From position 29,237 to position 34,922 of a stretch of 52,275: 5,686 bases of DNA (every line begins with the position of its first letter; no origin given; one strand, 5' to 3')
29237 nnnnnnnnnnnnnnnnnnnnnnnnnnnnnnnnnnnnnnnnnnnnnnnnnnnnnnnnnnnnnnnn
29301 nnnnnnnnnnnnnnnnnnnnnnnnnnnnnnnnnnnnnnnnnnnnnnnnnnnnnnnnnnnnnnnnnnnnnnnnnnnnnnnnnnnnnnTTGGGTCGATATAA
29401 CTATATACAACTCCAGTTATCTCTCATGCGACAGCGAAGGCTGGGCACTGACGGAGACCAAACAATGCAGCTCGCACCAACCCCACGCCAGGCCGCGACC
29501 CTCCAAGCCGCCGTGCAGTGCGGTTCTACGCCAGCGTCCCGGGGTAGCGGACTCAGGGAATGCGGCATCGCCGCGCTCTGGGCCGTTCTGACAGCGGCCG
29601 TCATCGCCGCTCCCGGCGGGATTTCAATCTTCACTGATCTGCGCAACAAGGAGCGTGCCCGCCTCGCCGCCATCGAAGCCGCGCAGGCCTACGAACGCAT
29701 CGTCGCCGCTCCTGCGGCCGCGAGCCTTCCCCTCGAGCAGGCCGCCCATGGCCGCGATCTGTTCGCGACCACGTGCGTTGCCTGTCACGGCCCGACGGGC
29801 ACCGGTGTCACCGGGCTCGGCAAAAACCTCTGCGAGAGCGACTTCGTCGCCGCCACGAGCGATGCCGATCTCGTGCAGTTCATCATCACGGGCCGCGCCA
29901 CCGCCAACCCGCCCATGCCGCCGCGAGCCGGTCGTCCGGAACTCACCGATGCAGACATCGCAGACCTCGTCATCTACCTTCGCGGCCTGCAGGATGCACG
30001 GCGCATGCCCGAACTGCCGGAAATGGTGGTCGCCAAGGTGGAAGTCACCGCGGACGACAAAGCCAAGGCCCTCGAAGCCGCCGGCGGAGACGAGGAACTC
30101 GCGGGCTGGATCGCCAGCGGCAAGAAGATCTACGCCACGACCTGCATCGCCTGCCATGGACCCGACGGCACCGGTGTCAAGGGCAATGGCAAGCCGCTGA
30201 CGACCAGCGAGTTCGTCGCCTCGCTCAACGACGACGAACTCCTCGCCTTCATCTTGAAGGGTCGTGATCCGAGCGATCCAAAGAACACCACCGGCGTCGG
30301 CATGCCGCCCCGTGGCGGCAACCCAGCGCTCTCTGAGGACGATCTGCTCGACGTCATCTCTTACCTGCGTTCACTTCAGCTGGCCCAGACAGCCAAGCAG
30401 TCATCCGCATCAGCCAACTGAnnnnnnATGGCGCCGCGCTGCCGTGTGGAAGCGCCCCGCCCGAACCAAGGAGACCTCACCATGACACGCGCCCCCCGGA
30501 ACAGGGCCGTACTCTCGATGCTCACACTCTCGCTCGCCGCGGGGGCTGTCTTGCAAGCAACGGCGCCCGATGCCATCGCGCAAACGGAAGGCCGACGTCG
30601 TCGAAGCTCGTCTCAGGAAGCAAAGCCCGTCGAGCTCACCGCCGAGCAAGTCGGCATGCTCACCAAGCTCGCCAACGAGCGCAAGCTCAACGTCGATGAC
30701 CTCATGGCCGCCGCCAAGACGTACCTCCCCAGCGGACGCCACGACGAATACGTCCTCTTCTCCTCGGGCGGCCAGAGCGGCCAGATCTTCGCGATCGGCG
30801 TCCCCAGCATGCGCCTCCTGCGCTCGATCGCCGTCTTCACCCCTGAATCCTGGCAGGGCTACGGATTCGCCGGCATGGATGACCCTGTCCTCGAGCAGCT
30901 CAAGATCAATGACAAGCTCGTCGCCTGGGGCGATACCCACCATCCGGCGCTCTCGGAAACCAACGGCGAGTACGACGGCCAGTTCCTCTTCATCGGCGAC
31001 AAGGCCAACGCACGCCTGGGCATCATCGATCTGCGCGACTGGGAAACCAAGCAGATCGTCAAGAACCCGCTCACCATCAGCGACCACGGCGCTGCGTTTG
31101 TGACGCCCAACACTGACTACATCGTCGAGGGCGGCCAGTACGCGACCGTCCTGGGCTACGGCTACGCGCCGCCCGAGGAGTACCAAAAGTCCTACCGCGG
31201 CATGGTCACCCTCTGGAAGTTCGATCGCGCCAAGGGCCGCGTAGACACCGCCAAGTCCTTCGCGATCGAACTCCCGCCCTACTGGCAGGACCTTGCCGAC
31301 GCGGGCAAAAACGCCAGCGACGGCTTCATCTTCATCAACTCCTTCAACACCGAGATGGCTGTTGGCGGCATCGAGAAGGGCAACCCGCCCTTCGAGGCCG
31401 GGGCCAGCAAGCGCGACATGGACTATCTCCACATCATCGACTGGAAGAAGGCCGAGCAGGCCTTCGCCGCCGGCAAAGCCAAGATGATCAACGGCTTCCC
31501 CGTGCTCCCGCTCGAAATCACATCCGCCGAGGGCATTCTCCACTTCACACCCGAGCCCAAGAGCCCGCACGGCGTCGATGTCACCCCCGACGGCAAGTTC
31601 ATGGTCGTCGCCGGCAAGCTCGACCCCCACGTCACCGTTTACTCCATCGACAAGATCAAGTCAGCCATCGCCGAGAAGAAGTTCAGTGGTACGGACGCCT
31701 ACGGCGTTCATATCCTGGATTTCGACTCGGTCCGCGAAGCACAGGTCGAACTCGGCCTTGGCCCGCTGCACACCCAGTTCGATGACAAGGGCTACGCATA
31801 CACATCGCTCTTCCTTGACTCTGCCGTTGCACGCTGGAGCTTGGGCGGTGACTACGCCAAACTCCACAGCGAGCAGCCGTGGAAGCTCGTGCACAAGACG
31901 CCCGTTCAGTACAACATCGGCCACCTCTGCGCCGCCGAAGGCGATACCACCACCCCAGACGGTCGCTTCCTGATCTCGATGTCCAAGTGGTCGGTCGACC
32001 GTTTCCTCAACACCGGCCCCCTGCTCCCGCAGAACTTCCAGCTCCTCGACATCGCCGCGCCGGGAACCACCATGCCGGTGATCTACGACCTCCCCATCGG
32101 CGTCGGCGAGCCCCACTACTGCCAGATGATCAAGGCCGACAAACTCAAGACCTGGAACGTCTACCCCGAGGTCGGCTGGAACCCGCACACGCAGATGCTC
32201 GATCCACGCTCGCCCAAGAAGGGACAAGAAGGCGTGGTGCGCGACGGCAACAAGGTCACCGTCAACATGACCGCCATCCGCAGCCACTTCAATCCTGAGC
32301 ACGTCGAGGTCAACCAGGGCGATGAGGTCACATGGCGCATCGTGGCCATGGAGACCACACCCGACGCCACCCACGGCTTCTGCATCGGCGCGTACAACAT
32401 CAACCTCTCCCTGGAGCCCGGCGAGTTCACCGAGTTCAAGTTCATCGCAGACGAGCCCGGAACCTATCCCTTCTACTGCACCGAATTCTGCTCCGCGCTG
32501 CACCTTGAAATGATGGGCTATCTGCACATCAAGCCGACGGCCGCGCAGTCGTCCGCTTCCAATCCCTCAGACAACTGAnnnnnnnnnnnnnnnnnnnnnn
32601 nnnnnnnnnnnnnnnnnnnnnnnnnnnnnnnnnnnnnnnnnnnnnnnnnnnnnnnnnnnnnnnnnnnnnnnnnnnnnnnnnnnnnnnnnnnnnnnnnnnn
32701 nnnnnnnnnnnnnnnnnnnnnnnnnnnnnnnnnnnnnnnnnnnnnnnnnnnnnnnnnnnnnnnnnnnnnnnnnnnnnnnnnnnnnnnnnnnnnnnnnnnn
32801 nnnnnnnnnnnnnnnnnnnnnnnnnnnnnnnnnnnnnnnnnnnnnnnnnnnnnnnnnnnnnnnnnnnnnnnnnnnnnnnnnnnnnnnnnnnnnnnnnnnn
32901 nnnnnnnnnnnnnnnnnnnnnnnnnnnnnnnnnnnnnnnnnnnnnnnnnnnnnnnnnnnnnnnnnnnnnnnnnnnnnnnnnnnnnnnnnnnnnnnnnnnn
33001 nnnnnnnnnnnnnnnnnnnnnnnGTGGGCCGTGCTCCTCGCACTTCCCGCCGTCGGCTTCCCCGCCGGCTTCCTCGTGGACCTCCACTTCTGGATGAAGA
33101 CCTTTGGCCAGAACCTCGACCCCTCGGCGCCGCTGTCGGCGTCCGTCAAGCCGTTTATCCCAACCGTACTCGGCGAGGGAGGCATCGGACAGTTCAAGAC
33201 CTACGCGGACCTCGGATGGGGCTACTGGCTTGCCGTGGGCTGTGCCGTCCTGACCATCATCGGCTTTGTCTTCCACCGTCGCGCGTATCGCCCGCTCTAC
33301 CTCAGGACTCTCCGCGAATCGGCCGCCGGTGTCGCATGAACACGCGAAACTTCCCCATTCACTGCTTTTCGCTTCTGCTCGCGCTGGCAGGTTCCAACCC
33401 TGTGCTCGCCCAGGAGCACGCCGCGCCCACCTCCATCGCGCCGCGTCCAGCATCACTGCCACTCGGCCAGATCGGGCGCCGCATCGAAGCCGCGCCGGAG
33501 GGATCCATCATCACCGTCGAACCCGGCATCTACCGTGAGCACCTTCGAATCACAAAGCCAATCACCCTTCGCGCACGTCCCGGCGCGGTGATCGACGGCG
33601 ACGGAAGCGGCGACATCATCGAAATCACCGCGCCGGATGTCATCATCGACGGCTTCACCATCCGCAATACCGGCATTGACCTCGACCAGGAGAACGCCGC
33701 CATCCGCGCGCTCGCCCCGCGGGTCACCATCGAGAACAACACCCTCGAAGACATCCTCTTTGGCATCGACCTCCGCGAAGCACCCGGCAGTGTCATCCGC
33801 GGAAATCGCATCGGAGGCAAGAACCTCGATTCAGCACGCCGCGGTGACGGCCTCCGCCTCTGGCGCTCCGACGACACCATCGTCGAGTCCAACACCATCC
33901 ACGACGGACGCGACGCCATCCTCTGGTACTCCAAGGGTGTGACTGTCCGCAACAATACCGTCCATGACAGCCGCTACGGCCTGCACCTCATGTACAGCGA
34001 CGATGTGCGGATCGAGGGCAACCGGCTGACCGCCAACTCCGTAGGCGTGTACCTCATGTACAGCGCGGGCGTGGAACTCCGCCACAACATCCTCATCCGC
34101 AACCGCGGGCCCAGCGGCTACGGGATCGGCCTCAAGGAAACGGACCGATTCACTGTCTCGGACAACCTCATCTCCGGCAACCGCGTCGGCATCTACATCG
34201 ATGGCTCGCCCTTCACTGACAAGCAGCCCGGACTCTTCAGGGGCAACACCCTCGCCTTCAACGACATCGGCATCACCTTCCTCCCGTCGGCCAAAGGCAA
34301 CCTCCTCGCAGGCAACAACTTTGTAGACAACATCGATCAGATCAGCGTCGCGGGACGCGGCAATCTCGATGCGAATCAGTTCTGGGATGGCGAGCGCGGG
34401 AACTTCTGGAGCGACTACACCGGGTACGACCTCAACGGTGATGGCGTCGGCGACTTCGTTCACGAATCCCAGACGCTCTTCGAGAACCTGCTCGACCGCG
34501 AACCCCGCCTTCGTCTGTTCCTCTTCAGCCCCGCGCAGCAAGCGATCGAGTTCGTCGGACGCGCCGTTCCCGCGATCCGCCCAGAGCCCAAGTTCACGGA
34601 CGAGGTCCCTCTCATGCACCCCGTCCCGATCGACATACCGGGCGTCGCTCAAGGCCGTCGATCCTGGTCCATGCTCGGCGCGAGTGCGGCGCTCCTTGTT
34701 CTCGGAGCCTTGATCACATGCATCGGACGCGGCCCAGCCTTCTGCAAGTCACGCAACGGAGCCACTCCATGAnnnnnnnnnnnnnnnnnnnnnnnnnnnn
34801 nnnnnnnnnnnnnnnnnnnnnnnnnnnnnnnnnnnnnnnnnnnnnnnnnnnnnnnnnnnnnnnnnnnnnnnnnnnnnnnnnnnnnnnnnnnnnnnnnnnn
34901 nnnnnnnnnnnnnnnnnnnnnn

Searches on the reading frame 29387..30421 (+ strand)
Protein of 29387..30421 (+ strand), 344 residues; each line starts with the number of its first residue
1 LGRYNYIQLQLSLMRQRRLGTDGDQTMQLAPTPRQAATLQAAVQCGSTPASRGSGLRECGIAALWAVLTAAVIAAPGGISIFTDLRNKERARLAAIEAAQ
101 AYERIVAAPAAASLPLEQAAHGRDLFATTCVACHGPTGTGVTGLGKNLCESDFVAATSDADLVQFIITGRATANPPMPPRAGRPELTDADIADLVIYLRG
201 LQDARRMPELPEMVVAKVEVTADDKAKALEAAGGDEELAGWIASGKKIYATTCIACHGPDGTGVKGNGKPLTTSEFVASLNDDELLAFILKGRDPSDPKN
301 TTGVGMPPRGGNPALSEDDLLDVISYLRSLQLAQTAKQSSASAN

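Call 11: search_protein_families(library=pfam, proteins=[window:29387-30421:+])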
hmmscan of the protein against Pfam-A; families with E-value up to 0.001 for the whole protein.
window:29387-30421:+ (344 aa): 3 families
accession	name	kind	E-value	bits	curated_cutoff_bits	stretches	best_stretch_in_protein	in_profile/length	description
PF00034.26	Cytochrom_C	-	9.9e-25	88.1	21.3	2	243-330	2-89/90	Cytochrome c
PF13442.11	Cytochrome_CBB3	-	9e-24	84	27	2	118-198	2-68/68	Cytochrome C oxidase, cbb3-type, subunit III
PF14495.11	Cytochrom_C550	-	0.00013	22.1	27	0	113-164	20-70/136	Cytochrome c-550 domain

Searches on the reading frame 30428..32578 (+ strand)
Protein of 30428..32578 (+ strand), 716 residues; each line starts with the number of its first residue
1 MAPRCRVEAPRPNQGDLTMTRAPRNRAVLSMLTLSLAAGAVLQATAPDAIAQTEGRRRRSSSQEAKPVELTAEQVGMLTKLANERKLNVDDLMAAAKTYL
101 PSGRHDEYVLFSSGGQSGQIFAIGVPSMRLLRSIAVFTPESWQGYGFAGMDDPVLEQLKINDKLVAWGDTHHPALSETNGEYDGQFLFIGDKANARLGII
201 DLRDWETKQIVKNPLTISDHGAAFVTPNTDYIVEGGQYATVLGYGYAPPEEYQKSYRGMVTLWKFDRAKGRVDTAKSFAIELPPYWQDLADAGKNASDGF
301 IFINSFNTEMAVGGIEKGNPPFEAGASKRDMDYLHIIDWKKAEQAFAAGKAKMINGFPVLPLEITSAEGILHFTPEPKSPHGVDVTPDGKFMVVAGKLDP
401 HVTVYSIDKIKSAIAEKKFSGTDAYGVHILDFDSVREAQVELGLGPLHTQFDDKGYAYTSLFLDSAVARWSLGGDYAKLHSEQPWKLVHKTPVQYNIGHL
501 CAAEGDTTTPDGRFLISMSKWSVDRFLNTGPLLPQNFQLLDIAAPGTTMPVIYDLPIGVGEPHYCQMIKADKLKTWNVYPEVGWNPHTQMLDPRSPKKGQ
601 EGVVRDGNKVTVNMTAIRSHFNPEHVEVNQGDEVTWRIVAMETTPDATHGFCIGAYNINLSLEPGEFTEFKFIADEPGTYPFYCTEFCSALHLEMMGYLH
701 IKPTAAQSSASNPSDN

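Call 11: search_protein_families(library=pfam, proteins=[window:30428-32578:+])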
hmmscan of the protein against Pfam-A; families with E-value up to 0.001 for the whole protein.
window:30428-32578:+ (716 aa): 4 families
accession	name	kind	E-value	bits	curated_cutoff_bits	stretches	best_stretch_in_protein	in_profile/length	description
PF18764.7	nos_propeller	-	1.2e-26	92.8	30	1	490-563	1-71/71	Nitrous oxide reductase propeller repeat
PF13473.12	Cupredoxin_1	-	1.7e-07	31.7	27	1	609-685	20-93/104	Cupredoxin-like domain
PF10282.15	Lactonase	-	2.8e-05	23.9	21.7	0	378-416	291-329/344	Lactonase, 7-bladed beta-propeller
PF00116.26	COX2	-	0.00027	21.3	22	1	637-695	55-113/120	Cytochrome C oxidase subunit II, periplasmic domain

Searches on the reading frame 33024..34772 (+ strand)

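Call 11: search_protein_families(library=pfam, proteins=[window:33024-34772:+])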
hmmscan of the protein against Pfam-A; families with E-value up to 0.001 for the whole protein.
window:33024-34772:+ (582 aa): 4 families
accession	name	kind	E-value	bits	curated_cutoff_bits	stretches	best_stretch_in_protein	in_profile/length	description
PF13229.12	Beta_helix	-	1e-54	184.9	25.9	3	274-395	23-147/158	Right handed beta helix region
PF05048.19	NosD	-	1.8e-46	158.7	23.6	1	272-467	14-212/212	Periplasmic copper-binding protein (NosD)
PF07602.17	DUF1565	-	6e-08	32.7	20.3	0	204-292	105-195/257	Protein of unknown function (DUF1565)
PF12708.12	Pect-lyase_RHGA_epim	-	0.00014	22.1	27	0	201-320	92-212/213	Rhamnogalacturonase A/epimerase, pectate lyase-like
